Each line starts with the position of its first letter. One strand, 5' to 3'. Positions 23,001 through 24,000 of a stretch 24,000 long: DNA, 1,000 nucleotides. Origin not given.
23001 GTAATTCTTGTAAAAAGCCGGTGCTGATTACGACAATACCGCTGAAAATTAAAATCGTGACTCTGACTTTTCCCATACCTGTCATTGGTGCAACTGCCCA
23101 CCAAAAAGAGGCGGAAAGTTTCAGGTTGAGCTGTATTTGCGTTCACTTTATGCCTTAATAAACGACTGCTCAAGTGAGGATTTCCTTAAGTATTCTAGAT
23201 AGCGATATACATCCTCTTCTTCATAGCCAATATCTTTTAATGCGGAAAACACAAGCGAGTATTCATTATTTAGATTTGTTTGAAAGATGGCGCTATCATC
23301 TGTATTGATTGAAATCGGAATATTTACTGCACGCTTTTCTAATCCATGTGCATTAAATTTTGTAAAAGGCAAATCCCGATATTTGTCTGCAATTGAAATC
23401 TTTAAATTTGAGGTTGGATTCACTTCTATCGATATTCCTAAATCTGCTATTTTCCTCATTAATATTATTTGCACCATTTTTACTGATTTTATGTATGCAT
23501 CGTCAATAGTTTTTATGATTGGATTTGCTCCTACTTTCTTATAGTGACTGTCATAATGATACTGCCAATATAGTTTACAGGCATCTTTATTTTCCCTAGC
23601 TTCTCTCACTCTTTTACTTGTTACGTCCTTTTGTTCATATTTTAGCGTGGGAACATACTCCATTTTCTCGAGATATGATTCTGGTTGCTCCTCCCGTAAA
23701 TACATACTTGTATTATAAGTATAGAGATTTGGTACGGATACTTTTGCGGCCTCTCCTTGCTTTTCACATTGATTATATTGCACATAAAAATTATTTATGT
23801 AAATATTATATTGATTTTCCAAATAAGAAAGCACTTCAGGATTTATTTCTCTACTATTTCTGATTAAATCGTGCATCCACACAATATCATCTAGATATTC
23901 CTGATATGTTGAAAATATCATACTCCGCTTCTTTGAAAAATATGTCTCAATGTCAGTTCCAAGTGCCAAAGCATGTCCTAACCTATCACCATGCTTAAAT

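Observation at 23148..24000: Edge-truncated, AT-rich adenosine-deaminase-fold gene with a ~160-aa insertion: candidate nucleotide-deaminating defence effector (RdrB- or Cad1-like)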

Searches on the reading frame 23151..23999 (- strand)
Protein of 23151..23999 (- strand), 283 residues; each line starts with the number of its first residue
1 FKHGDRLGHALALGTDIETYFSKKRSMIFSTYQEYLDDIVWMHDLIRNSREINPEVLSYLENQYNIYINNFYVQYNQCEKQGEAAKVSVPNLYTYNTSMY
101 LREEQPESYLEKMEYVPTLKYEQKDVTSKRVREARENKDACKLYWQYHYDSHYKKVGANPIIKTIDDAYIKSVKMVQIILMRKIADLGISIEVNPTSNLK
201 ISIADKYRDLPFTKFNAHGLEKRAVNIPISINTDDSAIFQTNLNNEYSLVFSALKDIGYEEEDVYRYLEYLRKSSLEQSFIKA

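Call 6: search_protein_families(library=pfam, proteins=[window:23151-23999:-], max_evalue=1)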
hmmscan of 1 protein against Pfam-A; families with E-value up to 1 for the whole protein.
window:23151-23999:- (283 aa): 2 families
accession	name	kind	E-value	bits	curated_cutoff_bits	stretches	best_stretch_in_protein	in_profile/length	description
PF00962.28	A_deaminase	-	9.1e-12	45.1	27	1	180-282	228-316/330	Adenosine deaminase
PF15059.11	Speriolin_C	-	0.06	13.7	27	0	154-197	37-80/148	Speriolin C-terminus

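Call 7: search_protein_families(library=padloc, proteins=[window:23151-23999:-], max_evalue=1)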
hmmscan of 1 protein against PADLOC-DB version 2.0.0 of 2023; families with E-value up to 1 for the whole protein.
window:23151-23999:- (283 aa): 3 families
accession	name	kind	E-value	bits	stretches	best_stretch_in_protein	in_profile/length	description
PDLC02219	RdrB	-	1.3e-18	64.7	2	147-278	758-902/914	-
PDLC02218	RdrB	-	6.7e-15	52.3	2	171-250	724-815/855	-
PDLC01908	CARF5--CARF_ADA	-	3.1e-05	21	1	180-249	486-555/605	-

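Call 8: search_protein_families(library=ncbifam, proteins=[window:23151-23999:-], max_evalue=1)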
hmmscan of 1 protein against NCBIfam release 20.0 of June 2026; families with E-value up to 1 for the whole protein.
window:23151-23999:- (283 aa): 9 families
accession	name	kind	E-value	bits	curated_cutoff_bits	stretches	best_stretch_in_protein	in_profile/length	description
NF041744.1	RdrB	equivalog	6.1e-30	104.4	800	2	1-155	537-684/850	antiviral RADAR system adenosine deaminase RdrB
NF006848.0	PRK09358.1-3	equivalog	1.1e-11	44.6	426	1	179-264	223-298/325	adenosine deaminase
TIGR01430.1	aden_deam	equivalog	1.4e-10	40.8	216.55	1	180-281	224-311/323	adenosine deaminase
NF006854.0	PRK09358.3-1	equivalog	1.4e-08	34.2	530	1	180-254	235-302/344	adenosine deaminase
NF006846.0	PRK09358.1-1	equivalog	2.5e-07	30.1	459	1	178-254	229-298/333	adenosine deaminase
NF006849.0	PRK09358.1-5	equivalog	4e-06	26.1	494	1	179-251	237-302/350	adenosine deaminase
NF006856.0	PRK09358.3-3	equivalog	1.1e-05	24.7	510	1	179-253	228-295/316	adenosine deaminase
NF006847.0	PRK09358.1-2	equivalog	6.1e-05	22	412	1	166-265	238-328/364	adenosine deaminase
NF006850.0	PRK09358.1-6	equivalog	6.2e-05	22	419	1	179-282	227-316/334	adenosine deaminase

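Call 9: search_solved_structures(query=window:23151-23999:-, max_evalue=0.01, show_alignments=2)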
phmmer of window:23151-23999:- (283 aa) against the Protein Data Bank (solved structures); distinct sequences matched with E-value up to 0.01: 2.
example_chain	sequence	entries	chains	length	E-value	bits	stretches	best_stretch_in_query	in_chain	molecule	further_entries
8fnv_A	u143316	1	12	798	1.4e-07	34.6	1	2-266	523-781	Adenosine deaminase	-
8fnw_A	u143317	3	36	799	1.4e-07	34.5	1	2-266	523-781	Adenosine deaminase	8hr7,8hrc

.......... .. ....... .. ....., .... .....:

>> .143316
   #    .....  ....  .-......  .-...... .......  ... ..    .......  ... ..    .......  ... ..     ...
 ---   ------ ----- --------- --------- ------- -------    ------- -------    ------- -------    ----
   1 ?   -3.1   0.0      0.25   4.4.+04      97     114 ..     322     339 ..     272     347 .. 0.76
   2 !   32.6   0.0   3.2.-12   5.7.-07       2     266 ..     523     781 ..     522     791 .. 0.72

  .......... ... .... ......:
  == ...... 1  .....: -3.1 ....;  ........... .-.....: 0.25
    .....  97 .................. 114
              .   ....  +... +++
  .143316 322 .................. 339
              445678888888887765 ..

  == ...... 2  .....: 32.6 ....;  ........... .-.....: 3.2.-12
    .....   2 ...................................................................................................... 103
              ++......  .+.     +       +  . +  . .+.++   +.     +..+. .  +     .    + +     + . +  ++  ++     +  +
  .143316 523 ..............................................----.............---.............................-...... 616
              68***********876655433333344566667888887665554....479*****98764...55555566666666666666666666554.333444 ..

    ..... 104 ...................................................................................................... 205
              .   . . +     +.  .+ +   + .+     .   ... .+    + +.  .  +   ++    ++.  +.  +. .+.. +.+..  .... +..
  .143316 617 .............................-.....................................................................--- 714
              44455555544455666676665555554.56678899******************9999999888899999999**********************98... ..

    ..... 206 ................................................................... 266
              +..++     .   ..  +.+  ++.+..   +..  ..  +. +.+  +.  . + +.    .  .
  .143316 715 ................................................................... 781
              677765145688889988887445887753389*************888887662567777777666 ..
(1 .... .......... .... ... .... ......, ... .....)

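Call 10: find_homologous_proteins(query=window:23151-23999:-)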
Query window:23151-23999:- (283 aa): 19 proteins with E <= 0.001 among 506 candidates.
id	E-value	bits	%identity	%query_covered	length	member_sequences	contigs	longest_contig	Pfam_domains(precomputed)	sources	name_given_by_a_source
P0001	9.0e-43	165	36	100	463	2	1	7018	PF00962.29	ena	-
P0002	9.3e-39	152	36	100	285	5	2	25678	-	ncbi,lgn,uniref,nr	ncbi:hypothetical protein [Latilactobacillus fuchuensis]|uniref:Uncharacterized protein n=1 Tax=Lati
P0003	4.7e-37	146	34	98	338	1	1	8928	PF00962.29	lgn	-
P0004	7.4e-33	132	33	99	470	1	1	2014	PF00962.29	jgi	jgi:hypothetical protein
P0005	8.7e-31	126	32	99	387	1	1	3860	PF00962.29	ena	-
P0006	1.0e-30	125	31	100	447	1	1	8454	PF00962.29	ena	-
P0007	9.9e-29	119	32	99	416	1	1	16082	PF00962.29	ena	-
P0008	4.1e-28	117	30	99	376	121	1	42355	PF00962.29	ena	-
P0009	9.7e-28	116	32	99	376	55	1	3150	PF00962.29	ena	-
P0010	4.7e-27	113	31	99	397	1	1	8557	PF00962.29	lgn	-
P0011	5.9e-27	113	29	99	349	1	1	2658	PF00962.29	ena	-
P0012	1.6e-23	102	29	100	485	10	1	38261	PF00962.29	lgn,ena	-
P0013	4.3e-23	100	31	99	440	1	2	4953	PF00962.29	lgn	-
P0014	7.8e-22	96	30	98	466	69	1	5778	PF00962.29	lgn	-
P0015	1.9e-20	92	30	99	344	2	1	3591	PF00962.29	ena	-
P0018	1.4e-13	69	27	99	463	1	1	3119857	PF00962.29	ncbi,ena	-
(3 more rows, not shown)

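Call 13: find_encoding_contigs(protein=P0018, flank=10000, max_places=3)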
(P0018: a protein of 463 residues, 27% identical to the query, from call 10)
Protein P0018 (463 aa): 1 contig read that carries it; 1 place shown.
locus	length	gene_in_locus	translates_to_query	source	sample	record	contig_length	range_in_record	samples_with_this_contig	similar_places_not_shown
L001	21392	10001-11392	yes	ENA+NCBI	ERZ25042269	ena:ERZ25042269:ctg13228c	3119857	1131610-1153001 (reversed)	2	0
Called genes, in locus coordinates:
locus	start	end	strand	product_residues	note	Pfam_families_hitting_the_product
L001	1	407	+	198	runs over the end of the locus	-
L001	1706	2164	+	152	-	PF19315:MC_hydratase, PF01575:MaoC_dehydratas, PF13452:FAS1_DH_region (weak)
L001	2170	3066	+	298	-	PF03328:HpcH_HpaI, PF01274:MS_TIM-barrel (faint)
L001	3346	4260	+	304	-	PF02522:Antibiotic_NAT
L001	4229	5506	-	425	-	PF13439:Glyco_transf_4, PF13579:Glyco_trans_4_4 (weak), PF00534:Glycos_transf_1, PF13692:Glyco_trans_1_4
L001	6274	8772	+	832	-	-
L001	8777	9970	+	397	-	-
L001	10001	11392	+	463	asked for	PF00962:A_deaminase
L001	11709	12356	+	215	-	PF13527:Acetyltransf_9 (weak), PF00583:Acetyltransf_1 (weak), PF13508:Acetyltransf_7 (weak)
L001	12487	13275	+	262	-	PF10988:DUF2807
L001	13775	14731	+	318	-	PF01118:Semialdhyde_dh, PF02774:Semialdhyde_dhC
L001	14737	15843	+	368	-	PF01546:Peptidase_M20, PF07687:M20_dimer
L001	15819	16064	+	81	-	-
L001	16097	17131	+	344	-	PF01212:Beta_elim_lyase, PF00266:Aminotran_5 (faint)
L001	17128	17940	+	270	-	PF12801:Fer4_5, PF00037:Fer4 (faint), PF13187:Fer4_9 (faint), PF13237:Fer4_10 (weak)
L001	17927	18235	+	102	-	PF13183:Fer4_8 (faint), PF13534:Fer4_17 (faint), PF14697:Fer4_21 (faint), PF00037:Fer4, PF12797:Fer4_2 (faint), PF13237:Fer4_10, PF12838:Fer4_7, PF13187:Fer4_9 (weak), +2 more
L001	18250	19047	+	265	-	PF01734:Patatin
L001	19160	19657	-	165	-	PF00160:Pro_isomerase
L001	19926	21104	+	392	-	PF01663:Phosphodiest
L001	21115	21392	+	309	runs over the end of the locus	PF00892:EamA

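Call 14: find_encoding_contigs(protein=P0012, flank=10000, max_places=3)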
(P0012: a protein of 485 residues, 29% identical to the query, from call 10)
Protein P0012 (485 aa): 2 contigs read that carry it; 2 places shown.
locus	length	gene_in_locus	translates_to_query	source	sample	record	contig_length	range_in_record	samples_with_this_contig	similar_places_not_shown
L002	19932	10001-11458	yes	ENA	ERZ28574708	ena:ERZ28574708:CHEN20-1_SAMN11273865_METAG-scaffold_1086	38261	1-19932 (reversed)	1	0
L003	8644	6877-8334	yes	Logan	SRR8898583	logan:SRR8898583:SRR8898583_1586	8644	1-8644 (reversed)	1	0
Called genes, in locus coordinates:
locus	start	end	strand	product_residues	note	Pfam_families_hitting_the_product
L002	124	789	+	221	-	-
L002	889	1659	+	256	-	-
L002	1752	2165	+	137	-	-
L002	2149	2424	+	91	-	-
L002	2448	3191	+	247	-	PF00239:Resolvase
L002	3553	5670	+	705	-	-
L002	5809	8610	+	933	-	-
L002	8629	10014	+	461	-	-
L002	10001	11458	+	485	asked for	PF00962:A_deaminase (weak)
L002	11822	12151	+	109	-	-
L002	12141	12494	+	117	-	PF05717:TnpB_IS66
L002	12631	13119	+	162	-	PF13007:LZ_Tnp_IS66 (weak), PF13005:zf-IS66 (weak)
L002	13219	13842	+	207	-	PF03050:DDE_Tnp_IS66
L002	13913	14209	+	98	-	PF03050:DDE_Tnp_IS66, PF13817:DDE_Tnp_IS66_C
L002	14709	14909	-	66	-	-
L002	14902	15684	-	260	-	PF01695:IstB_IS21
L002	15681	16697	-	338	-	PF22483:Mu-transpos_C_2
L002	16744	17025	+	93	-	PF05015:HigB-like_toxin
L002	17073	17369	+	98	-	PF01381:HTH_3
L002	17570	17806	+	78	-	-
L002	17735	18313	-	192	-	-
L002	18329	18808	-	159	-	PF03358:FMN_red (faint), PF12682:Flavodoxin_4, PF12724:Flavodoxin_5 (faint), PF02525:Flavodoxin_2 (weak)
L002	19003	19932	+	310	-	?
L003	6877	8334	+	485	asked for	PF00962:A_deaminase (weak)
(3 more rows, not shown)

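Call 15: find_encoding_contigs(protein=P0001, flank=10000, max_places=3)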
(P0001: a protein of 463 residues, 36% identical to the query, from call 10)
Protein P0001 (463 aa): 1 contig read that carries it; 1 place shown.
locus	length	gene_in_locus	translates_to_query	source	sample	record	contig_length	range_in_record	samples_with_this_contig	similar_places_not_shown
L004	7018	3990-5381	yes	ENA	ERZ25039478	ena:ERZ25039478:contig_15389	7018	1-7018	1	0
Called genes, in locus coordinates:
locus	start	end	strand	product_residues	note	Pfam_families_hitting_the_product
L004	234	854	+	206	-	-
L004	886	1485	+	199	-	-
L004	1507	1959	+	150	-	-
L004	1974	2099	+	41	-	-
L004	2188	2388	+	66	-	-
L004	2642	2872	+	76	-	-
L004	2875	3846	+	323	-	-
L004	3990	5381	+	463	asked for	PF00962:A_deaminase (faint)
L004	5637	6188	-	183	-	PF04074:DUF386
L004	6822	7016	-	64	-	?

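Call 16: search_protein_families(library=ncbifam, proteins=[L001:6274-8772:+, L001:8777-9970:+, L001:10001-11392:+, L002:3553-5670:+, L002:5809-8610:+, L002:8629-10014:+, L002:10001-11458:+], max_evalue=0.01)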
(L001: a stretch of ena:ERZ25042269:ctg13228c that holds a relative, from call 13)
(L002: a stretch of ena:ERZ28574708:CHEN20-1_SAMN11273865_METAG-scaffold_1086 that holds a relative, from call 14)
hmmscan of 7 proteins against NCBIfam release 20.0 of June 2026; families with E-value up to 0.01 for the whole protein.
L001:6274-8772:+ (832 aa): 1 family
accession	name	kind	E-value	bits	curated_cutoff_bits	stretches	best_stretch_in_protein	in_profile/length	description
NF041743.1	RdrA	equivalog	1.9e-09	36.6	600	1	28-310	20-282/742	antiviral RADAR system adenosine triphosphatase RdrA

L001:8777-9970:+ (397 aa): 0 families

L001:10001-11392:+ (463 aa): 9 families
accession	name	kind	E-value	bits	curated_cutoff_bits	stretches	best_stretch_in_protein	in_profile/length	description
NF041744.1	RdrB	equivalog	8.5e-44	150.3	800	3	85-218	449-579/850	antiviral RADAR system adenosine deaminase RdrB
TIGR01430.1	aden_deam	equivalog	5.9e-14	51.8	216.55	1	346-415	226-292/323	adenosine deaminase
NF006848.0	PRK09358.1-3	equivalog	1.1e-11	44.6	426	1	346-414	226-291/325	adenosine deaminase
NF006854.0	PRK09358.3-1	equivalog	4.6e-09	35.8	530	1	346-413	237-301/344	adenosine deaminase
NF006856.0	PRK09358.3-3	equivalog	1.2e-07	31.2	510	1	347-417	232-299/316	adenosine deaminase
NF006849.0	PRK09358.1-5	equivalog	2.8e-07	29.9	494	1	346-411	240-302/350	adenosine deaminase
NF006847.0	PRK09358.1-2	equivalog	2.9e-07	29.7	412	1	346-414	255-320/364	adenosine deaminase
NF006846.0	PRK09358.1-1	equivalog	1.3e-05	24.4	459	1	346-446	233-322/333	adenosine deaminase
NF006850.0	PRK09358.1-6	equivalog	3e-05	23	419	1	344-415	228-296/334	adenosine deaminase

L002:3553-5670:+ (705 aa): 0 families

L002:5809-8610:+ (933 aa): 1 family
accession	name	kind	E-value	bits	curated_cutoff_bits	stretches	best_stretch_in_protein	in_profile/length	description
NF041743.1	RdrA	equivalog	3.7e-20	72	600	1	61-503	42-423/742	antiviral RADAR system adenosine triphosphatase RdrA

L002:8629-10014:+ (461 aa): 0 families

L002:10001-11458:+ (485 aa): 7 families
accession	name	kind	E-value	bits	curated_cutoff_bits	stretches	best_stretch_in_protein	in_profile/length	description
NF041744.1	RdrB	equivalog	2.1e-60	205.2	800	1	8-432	395-821/850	antiviral RADAR system adenosine deaminase RdrB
NF006848.0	PRK09358.1-3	equivalog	1.1e-09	38.1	426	1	351-434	222-293/325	adenosine deaminase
TIGR01430.1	aden_deam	equivalog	1.2e-08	34.4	216.55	1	351-437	222-296/323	adenosine deaminase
NF006854.0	PRK09358.3-1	equivalog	8.7e-07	28.3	530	1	351-436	233-306/344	adenosine deaminase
NF006856.0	PRK09358.3-3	equivalog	0.00021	20.5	510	1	352-431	228-295/316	adenosine deaminase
NF006846.0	PRK09358.1-1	equivalog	0.00023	20.3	459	1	351-437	229-303/333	adenosine deaminase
NF006847.0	PRK09358.1-2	equivalog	0.00023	20.1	412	1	353-436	253-324/364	adenosine deaminase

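Call 17: search_protein_families(library=padloc, proteins=[L001:6274-8772:+, L001:8777-9970:+, L001:10001-11392:+, L002:3553-5670:+, L002:5809-8610:+, L002:8629-10014:+, L002:10001-11458:+], max_evalue=0.01)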
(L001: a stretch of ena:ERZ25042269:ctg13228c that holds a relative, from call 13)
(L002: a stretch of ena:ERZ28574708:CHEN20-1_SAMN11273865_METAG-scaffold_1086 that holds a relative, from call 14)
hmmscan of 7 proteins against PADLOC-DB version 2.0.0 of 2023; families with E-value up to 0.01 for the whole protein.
L001:6274-8772:+ (832 aa): 1 family
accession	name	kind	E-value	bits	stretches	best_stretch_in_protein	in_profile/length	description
PDLC04140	mad8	-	0.0015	16.1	1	61-172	26-116/314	mads_8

L001:8777-9970:+ (397 aa): 0 families

L001:10001-11392:+ (463 aa): 3 families
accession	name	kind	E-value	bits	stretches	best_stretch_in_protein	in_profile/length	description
PDLC02218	RdrB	-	6.2e-30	102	2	95-217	466-586/855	-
PDLC02219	RdrB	-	1.4e-29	101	2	100-218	498-613/914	-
PDLC01908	CARF5--CARF_ADA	-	4.1e-10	37.1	1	345-443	487-582/605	-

L002:3553-5670:+ (705 aa): 0 families

L002:5809-8610:+ (933 aa): 2 families
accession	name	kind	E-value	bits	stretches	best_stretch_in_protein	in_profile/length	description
PDLC02216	RdrA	-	1e-13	48.6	1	72-349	57-299/900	-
PDLC02217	RdrA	-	1.2e-06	24.9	1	240-356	208-318/850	-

L002:8629-10014:+ (461 aa): 0 families

L002:10001-11458:+ (485 aa): 3 families
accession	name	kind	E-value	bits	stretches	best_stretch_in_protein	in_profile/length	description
PDLC02219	RdrB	-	1.9e-34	117.1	1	73-432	501-878/914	-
PDLC02218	RdrB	-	6.2e-33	111.9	1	18-431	410-818/855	-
PDLC01908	CARF5--CARF_ADA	-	7.1e-08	29.8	1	351-426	484-554/605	-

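Call 19: find_related_loci(query=A1, collection=genome_contigs, flank=10000)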
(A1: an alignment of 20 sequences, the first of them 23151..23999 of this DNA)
Query A1 (283 aa) in genome_contigs; peptide patterns used: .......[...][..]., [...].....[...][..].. (x = any residue, [..] = any of these).
599 stretches matched a pattern (row limit reached: there are more); 440 encode a relative of the query (tblastn E <= 1e-3); the best 80 are kept; 80 distinct loci.
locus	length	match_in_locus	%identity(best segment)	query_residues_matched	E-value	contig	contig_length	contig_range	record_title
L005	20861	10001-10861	43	1-281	4e-57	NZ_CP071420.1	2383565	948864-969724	Streptococcus sanguinis strain BCC03R chromosome, complete genome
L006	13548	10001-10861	42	1-281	9e-56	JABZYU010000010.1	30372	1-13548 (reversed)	MAG: Streptococcus sanguinis isolate JCVI_7_bin.18 NODE_10_length_30372_cov_3.231655, whole genome shotgun sequence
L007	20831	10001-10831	37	1-280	2e-51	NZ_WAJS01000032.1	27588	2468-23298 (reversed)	Adlercreutzia muris strain DSM 29508 DSM29508T_contig_032, whole genome shotgun sequence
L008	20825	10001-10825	36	1-282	1e-50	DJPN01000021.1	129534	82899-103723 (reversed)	MAG TPA_asm: Alphaproteobacteria bacterium UBA6411 UBA6411_contig_152, whole genome shotgun sequence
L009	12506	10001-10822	36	1-281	4e-50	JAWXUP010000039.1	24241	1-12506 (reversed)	MAG: Clostridia bacterium isolate FM_52_G117_V NODE_1118_length_24242_cov_4.293852, whole genome shotgun sequence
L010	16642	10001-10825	37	1-282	1e-49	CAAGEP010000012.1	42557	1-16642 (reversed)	MAG TPA_asm: Alphaproteobacteria bacterium, isolate HGM16788, WGS project CAAGEP010000000 data, contig: SRS476164_70_k11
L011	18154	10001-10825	36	1-280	2e-49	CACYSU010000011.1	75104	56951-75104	MAG: uncultured Rhodospirillales bacterium isolate RUG12246 genome assembly, contig: RUG12246_asm_11, whole genome shotg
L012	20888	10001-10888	37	1-282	2e-48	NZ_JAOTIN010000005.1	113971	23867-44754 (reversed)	Streptococcus sp. CSL10205-OR2 NODE_5_length_113971_cov_410.201469, whole genome shotgun sequence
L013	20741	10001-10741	38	1-281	3e-48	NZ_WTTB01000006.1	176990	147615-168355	Erysipelothrix urinaevulpis strain 165301687 NODE_6_length_176990_cov_150.212232, whole genome shotgun sequence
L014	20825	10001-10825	34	1-282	3e-47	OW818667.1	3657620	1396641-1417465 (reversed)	metagenome genome assembly, chromosome: 1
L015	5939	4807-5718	35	1-281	6e-47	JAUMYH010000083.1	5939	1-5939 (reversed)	MAG: Bacteroidota bacterium isolate S17M_Sa_15 NODE_4293_length_5939_cov_9.944086, whole genome shotgun sequence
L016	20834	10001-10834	36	4-280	1e-46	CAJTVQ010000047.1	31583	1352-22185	MAG TPA_asm: uncultured Lachnospiraceae bacterium isolate MGBC119012 genome assembly, contig: MGBC119012.47, whole genom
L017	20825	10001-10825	34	1-280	4e-46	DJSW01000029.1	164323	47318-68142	MAG TPA_asm: Alphaproteobacteria bacterium UBA6324 UBA6324_contig_124, whole genome shotgun sequence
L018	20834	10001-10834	36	4-280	4e-46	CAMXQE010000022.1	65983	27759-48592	MAG TPA_asm: uncultured Lachnospiraceae bacterium isolate SRR14920973_bin.4_metawrap_v1.3_MAG genome assembly, contig: N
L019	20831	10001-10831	38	1-281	4e-46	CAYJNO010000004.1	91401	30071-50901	MAG TPA_asm: uncultured Erysipelotrichaceae bacterium isolate ERP123703_co3_54 genome assembly, contig: NODE_189_length_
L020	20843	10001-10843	36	1-282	1e-45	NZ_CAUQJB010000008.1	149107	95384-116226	MAG: uncultured Vagococcus sp. isolate ERR9968721_bin.21_MetaWRAP_v1.3_MAG ERZ21616006.37, whole genome shotgun sequence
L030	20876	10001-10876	43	1-282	2e-62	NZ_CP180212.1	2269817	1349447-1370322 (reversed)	Carnobacterium sp. TMP28 isolate 11T.7.20.2 chromosome, complete genome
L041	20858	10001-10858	31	4-280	7e-39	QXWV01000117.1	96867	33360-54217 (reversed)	Lachnospiraceae bacterium strain 526-35 Scaffold19_2, whole genome shotgun sequence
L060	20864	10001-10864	33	5-280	9e-37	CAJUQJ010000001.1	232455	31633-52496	MAG TPA_asm: uncultured Lachnospiraceae bacterium isolate MGBC149507 genome assembly, contig: MGBC149507.1, whole genome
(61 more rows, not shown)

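Call 26: find_related_loci(query=window:23151-23999:-, collection=metagenome_contigs, flank=10000)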
Query window:23151-23999:- (283 aa) in metagenome_contigs; peptide patterns used: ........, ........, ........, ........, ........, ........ (x = any residue, [..] = any of these).
66 stretches matched a pattern, but none encodes a relative of the query by tblastn (E <= 1e-3).
